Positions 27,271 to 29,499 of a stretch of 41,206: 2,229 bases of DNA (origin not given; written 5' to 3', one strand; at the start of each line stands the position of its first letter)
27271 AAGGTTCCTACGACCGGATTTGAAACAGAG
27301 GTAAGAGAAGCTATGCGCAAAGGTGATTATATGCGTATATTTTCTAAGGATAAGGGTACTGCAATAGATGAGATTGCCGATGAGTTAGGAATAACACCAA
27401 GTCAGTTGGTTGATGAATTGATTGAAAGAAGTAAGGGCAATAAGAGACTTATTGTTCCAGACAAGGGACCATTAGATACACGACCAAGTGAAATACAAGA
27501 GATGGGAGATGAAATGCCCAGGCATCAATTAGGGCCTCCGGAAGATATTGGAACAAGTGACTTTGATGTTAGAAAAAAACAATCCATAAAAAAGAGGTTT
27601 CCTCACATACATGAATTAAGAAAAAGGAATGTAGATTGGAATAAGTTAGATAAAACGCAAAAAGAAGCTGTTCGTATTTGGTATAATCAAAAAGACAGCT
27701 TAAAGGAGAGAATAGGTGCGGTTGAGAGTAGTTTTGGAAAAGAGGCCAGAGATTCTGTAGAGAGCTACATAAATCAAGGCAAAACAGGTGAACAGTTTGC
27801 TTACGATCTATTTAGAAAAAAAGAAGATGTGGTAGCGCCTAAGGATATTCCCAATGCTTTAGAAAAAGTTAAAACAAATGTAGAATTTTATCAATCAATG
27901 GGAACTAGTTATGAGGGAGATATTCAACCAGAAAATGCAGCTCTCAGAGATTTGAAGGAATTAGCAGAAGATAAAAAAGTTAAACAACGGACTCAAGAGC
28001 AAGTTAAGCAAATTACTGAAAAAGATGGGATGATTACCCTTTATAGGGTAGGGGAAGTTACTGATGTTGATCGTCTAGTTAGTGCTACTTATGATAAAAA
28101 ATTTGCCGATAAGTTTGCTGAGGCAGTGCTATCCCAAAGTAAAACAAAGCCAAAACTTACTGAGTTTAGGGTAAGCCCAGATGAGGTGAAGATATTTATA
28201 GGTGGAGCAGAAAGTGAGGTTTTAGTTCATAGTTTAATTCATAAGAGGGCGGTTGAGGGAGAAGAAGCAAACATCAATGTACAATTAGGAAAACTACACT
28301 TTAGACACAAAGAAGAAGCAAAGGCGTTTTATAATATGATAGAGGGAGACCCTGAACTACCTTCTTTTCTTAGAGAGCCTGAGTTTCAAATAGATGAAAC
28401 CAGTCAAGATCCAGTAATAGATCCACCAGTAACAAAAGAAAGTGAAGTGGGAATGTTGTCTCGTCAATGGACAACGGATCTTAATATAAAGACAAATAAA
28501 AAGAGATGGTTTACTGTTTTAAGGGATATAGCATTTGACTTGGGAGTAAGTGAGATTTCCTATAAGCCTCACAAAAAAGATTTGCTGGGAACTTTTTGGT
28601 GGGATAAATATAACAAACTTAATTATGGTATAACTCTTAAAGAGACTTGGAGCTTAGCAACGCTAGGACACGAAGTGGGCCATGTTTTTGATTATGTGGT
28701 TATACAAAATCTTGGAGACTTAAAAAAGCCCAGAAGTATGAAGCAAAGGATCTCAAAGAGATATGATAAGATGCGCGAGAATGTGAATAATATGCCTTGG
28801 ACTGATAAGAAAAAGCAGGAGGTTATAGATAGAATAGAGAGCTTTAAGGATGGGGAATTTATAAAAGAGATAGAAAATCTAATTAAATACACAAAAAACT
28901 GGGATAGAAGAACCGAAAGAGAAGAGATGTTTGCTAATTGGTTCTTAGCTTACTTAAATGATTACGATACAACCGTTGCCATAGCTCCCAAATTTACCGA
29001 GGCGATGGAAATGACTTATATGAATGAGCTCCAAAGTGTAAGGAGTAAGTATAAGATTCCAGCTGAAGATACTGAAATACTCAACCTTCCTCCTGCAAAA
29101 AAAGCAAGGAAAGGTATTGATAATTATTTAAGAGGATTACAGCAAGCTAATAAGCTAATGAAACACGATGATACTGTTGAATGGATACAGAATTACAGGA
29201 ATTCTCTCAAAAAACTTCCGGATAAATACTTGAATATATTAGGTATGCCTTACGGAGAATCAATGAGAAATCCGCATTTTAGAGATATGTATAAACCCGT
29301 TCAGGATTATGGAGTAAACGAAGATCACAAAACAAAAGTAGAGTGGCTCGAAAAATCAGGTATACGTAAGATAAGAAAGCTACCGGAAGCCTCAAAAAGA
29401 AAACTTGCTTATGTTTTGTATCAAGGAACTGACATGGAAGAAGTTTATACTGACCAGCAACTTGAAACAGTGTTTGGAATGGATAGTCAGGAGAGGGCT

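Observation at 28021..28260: Candidate R-S-E ADP-ribosyltransferase module embedded in the giant virion protein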

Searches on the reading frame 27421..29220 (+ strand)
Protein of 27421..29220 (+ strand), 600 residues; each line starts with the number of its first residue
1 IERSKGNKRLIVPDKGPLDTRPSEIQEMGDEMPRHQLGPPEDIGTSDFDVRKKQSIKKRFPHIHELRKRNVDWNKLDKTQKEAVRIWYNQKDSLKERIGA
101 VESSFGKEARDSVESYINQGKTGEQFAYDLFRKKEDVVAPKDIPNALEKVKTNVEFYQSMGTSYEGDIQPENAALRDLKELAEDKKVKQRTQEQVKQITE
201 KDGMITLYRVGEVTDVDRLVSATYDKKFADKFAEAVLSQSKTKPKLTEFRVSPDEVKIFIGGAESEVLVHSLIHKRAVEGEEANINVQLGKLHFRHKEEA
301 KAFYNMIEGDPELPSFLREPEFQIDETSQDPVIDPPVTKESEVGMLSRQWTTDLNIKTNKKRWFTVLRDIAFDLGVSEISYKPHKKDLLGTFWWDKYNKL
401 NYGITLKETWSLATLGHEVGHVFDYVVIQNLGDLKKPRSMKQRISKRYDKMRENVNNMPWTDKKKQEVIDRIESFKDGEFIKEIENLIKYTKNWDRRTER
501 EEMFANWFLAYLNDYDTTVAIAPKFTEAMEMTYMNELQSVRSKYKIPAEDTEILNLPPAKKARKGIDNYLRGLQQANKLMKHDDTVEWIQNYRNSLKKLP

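Call 7: search_dna_similar(query=window:27421-29220:+, collection=phages, mode=protein, max_rows=30)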
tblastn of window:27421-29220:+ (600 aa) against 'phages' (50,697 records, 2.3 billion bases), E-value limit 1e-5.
No match.

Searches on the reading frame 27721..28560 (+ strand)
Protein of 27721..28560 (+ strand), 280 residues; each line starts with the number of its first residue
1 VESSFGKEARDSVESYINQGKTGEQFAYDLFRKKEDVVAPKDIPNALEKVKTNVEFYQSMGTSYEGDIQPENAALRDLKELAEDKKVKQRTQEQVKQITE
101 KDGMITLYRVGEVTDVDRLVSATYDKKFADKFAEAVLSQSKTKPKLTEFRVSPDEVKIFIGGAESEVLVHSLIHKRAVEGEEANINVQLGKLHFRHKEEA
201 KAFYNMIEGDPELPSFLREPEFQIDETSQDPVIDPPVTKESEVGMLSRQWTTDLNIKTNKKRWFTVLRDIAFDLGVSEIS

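Call 5: search_protein_families(library=pfam, proteins=[window:27721-28560:+], max_evalue=10)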
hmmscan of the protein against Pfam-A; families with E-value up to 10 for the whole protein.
window:27721-28560:+ (280 aa): 3 families
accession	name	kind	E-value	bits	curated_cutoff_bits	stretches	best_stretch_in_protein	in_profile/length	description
PF23067.1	MG280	-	0.04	13.9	27.4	1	8-99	44-135/259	Uncharacterised protein MG280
PF23952.1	LRR_EndoS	-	0.16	12.6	27.9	1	47-100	7-60/116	Endo-beta-N-acetylglucosaminidase EndoS LRR domain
PF07862.16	Nif11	-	0.34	11.7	23.8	1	197-213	3-19/48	Nif11 domain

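Call 6: search_protein_families(library=phrogs, proteins=[window:27721-28560:+], max_evalue=0.1)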
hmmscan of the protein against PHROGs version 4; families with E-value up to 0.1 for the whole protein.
window:27721-28560:+ (280 aa): 0 families

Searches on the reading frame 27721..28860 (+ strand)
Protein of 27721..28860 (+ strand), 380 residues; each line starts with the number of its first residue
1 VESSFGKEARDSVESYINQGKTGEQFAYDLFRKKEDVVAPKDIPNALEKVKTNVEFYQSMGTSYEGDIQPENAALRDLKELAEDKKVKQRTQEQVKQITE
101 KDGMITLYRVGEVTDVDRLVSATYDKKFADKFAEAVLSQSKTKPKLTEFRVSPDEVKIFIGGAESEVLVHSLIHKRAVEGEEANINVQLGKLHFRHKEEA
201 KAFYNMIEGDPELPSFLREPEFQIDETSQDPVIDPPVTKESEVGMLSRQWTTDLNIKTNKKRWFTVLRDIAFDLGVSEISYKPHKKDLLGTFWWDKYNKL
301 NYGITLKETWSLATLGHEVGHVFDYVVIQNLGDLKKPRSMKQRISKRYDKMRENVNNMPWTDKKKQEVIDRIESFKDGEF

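Call 8: search_solved_structures(query=window:27721-28860:+, max_evalue=10)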
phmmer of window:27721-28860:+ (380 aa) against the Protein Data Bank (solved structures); distinct sequences matched with E-value up to 10: 20.
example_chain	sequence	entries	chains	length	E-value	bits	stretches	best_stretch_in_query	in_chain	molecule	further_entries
6pke_A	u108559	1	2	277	0.67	12.6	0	294-329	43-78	Myocilin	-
6ou3_A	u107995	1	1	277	0.73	12.5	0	294-329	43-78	Myocilin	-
6ou0_A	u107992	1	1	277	0.74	12.5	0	294-329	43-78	Myocilin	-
7skf_A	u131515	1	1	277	1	12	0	294-329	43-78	Myocilin, C-terminal fragment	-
7sjw_A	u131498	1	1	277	1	12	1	294-330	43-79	Myocilin, C-terminal fragment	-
6pkd_A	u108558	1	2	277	1.3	11.7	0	294-329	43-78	Myocilin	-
7sju_A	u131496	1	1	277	1.3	11.6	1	294-329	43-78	Myocilin, C-terminal fragment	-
6ou2_A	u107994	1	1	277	1.5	11.5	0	294-329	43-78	Myocilin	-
6pkf_A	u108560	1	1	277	1.5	11.4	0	294-329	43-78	Myocilin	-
7sib_A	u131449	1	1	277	1.6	11.3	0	294-329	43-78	Myocilin, C-terminal fragment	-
9drw_A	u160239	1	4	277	1.7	11.2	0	294-329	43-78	Myocilin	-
7skd_A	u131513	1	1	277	1.8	11.2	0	294-329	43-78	Myocilin, C-terminal fragment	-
7sjt_A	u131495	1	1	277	1.8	11.2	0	294-329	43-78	Myocilin, C-terminal fragment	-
7sij_A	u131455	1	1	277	1.8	11.2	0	294-329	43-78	Myocilin, C-terminal fragment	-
7skg_A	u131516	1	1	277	1.8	11.2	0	294-329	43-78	Myocilin, C-terminal fragment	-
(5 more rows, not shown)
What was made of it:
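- Tried and rejected: Pfam, PHROGs and PDB-sequence scans of the giant protein and of aa 807-1086 gave nothing relevant (calls 5, 6, 8).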

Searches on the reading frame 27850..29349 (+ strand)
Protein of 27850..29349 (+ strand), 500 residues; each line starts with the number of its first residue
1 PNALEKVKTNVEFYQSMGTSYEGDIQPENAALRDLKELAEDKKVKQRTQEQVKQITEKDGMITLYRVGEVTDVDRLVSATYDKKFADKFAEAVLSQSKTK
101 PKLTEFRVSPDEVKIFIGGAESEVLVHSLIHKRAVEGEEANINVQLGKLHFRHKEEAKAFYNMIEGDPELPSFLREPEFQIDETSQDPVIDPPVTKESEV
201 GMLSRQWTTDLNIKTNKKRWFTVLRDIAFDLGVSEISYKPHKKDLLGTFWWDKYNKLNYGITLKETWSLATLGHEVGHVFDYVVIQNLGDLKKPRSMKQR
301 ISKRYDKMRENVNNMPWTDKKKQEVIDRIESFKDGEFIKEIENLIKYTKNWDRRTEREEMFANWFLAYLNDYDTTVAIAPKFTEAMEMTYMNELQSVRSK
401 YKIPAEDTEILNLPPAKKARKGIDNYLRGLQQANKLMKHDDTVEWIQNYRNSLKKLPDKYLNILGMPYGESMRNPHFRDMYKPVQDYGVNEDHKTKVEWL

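Call 11: find_homologous_proteins(query=window:27850-29349:+, max_evalue=0.001)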
Query window:27850-29349:+: 7106 candidates shared short words with the query, none scored E <= 0.001.
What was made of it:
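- Tried and rejected: aa 850-1350 gave nothing (call 11).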

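Call 23: search_protein_representatives(protein=window:27883-29202:+)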
Query: 440 residues. Proteins with E-value up to 0.001 (for the whole library): 66; up to 1e-10: 25; up to 1e-30: 2. The best 66 are listed.
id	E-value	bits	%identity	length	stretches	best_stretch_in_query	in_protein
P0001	2.5e-293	988.8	100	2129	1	1-440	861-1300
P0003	1.1e-39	153.2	64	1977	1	2-132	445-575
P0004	4.6e-23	98.5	31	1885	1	156-417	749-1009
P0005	2.0e-19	86.5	50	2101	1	3-123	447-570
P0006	1.2e-15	74.1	47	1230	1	1-117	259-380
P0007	1.4e-15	73.8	47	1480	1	3-129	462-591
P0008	2.4e-15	73.0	44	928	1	2-126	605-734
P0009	1.1e-14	70.9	48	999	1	3-125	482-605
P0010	1.3e-13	67.3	43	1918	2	17-124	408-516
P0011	6.8e-13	65.0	30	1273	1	157-407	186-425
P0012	1.1e-12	64.3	48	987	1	3-121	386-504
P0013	2.2e-12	63.3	39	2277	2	1-119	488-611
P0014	2.4e-12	63.2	51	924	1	17-116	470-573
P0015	3.1e-12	62.8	46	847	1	19-121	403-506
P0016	4.5e-12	62.2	49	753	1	10-133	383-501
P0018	7.1e-12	61.6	38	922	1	15-135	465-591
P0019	7.9e-12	61.5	42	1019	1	3-117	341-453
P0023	4.5e-11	59.0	30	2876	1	145-418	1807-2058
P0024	6.0e-11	58.6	40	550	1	13-119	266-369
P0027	1.2e-10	57.6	41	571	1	6-126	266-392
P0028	1.2e-10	57.6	48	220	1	15-127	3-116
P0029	1.5e-10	57.2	45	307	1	16-121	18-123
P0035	1.3e-09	54.2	35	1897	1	242-420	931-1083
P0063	1.3e-05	40.9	40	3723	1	18-117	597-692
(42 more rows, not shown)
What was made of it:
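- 28348..29202 (+): Downstream HExxH (zincin-like) module, aa ~1016-1300. HEVGH is at aa 1123-1127 (nt 28669-28683) and E-M-F-A-N-W at aa 1208-1213 (nt 28924-28941). It is a candidate processing peptidase. Eight of the hits in call 23 cover this part.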

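Call 32: search_protein_families(library=pfam, proteins=[P0003, P0005, P0013, P0016, P0024, P0027, P0028, P0029], max_evalue=0.01)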
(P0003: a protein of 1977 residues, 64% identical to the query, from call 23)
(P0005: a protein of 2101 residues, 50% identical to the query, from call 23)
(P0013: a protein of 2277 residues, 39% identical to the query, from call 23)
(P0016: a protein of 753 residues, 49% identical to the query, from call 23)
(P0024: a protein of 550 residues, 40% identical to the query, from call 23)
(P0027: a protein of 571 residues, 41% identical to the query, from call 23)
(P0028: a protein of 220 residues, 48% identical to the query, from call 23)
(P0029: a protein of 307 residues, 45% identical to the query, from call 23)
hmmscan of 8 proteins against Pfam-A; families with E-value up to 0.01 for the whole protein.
P0003 (1977 aa): 2 families
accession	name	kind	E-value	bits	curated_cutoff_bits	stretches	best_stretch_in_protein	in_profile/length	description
PF18760.7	ART-PolyVal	-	5.3e-21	76.3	31.2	2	990-1164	9-132/140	ADP-Ribosyltransferase in polyvalent proteins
PF13151.12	DUF3990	-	0.003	17.7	32.2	0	991-1032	4-44/152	Protein of unknown function (DUF3990)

P0005 (2101 aa): 0 families

P0013 (2277 aa): 4 families
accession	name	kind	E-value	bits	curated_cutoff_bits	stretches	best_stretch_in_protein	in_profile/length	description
PF18857.6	LPD38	-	1.3e-48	166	27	1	1989-2163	1-189/189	Large polyvalent protein associated domain 38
PF01555.25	N6_N4_Mtase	-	1.5e-13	51.7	26.7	1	1122-1182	154-219/221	DNA methylase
PF00226.36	DnaJ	-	1.9e-06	28.3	27.8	1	395-440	7-54/63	DnaJ domain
PF03602.21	Cons_hypoth95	-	6.5e-06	26.4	24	1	1138-1191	35-88/182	Conserved hypothetical protein 95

P0016 (753 aa): 0 families

P0024 (550 aa): 0 families

P0027 (571 aa): 0 families

P0028 (220 aa): 0 families

P0029 (307 aa): 1 family
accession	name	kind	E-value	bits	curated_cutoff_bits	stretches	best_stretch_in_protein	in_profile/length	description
PF00583.31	Acetyltransf_1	-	0.0091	16.7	20.7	0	173-217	38-85/116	Acetyltransferase (GNAT) family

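Call 66: search_protein_families(library=pfam, proteins=[P0004, P0011, P0023, P0035], max_evalue=5)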
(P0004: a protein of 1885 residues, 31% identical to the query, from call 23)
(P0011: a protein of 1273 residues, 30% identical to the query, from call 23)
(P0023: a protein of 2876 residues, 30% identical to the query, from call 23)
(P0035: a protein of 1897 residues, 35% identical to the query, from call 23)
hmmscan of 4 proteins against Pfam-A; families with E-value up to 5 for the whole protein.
P0004 (1885 aa): 3 families
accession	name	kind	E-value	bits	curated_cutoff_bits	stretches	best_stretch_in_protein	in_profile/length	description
PF18760.7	ART-PolyVal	-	1e-07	33.3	31.2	1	540-715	9-131/140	ADP-Ribosyltransferase in polyvalent proteins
PF00226.36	DnaJ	-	0.0059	17.1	27.8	1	239-280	12-54/63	DnaJ domain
PF17959.7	EF-hand_14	-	0.08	13.7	23.7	1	1264-1301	15-52/90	EF-hand domain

P0011 (1273 aa): 1 family
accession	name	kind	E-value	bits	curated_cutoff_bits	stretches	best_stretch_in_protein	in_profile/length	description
PF22451.2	NirdL-like_HTH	-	0.078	13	27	1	101-119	21-39/47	Siroheme decarboxylase NirDL-like HTH domain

P0023 (2876 aa): 1 family
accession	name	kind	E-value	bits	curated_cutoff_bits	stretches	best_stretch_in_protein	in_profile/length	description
PF12970.12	DUF3858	-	0.044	14.4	27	1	2507-2563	53-109/116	Domain of Unknown Function with PDB structure (DUF3858)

P0035 (1897 aa): 1 family
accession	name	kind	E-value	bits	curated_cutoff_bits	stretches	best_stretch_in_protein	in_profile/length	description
PF18827.6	LPD14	-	3.3e-05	24.3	27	1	419-518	29-130/136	Large polyvalent protein-associated domain 14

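Call 71: find_encoding_contigs(protein=P0003, flank=10000, max_places=3)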
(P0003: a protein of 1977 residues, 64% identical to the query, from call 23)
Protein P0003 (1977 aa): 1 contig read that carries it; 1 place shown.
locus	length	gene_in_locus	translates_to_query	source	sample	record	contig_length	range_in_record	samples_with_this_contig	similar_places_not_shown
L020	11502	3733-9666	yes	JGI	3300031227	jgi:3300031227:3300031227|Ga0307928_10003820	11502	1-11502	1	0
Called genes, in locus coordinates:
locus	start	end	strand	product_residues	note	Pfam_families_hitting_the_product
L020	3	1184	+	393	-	?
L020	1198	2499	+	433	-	-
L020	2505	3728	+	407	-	PF01476:LysM (weak)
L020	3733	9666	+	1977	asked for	PF18760:ART-PolyVal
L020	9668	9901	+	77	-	-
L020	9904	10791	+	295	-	PF08239:SH3_3 (faint)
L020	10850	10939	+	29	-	-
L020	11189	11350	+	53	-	-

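Call 73: search_protein_families(library=pfam, proteins=[P0006, P0007, P0008, P0009, P0012, P0014, P0015, P0018, P0019], max_evalue=0.001)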
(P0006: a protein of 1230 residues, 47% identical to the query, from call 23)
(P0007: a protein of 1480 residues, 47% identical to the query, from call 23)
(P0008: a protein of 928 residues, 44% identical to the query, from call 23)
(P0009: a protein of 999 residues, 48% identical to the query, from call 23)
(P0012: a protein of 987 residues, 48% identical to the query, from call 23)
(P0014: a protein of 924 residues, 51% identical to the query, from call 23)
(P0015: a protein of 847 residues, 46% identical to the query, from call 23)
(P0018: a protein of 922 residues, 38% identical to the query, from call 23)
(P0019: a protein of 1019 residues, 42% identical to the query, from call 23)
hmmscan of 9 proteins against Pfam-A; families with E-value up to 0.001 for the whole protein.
P0006 (1230 aa): 0 families

P0007 (1480 aa): 0 families

P0008 (928 aa): 0 families

P0009 (999 aa): 0 families

P0012 (987 aa): 0 families

P0014 (924 aa): 0 families

P0015 (847 aa): 1 family
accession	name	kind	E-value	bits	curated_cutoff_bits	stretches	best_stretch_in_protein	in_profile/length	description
PF02195.25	ParB_N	-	0.00051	20.5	26.3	0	535-591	24-82/95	ParB N-terminal domain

P0018 (922 aa): 0 families

P0019 (1019 aa): 2 families
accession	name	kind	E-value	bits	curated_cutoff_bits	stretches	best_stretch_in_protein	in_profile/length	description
PF00226.36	DnaJ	-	7.3e-05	23.2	27.8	0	218-257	12-54/63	DnaJ domain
PF18760.7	ART-PolyVal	-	0.00018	22.7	31.2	1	577-669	25-119/140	ADP-Ribosyltransferase in polyvalent proteins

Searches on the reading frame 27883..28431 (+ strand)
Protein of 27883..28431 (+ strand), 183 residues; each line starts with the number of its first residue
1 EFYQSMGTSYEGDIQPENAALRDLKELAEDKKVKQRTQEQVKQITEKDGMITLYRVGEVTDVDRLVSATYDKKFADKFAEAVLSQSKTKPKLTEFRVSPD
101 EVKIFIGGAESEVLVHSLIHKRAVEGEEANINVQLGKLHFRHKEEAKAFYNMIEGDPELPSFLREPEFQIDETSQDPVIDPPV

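Call 22: predict_structure(protein=window:27883-28431:+)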
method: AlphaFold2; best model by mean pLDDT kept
length: 183 residues; sequences in the alignment: 1
mean_pLDDT: 38.5   pTM: 0.26
mean pLDDT of the five models: 38.5, 36.3, 34.5, 34.3, 33.8
residues with pLDDT >= 90: 0; 70-90: 0; 50-70: 12; < 50: 171
segments of 3 or more residues with pLDDT < 50: 1-142, 154-156, 158-183
pLDDT, mean of each block of 10 residues (from residue 1): 34 38 42 39 31 24 31 43 37 42 43 36 32 42 52 49 44 37 35
secondary structure, 60 per line:
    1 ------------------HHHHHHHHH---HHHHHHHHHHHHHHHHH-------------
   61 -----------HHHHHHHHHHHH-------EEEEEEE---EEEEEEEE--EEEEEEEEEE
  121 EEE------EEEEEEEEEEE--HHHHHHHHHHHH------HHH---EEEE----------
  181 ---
elements in order: H19-27 H31-47 H72-83 E91-97 E101-108 E111-123 E130-140 H143-154 E167-170
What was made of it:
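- Tried and rejected: Single-sequence AF2 was useless, with pLDDT 38.5 (call 22).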
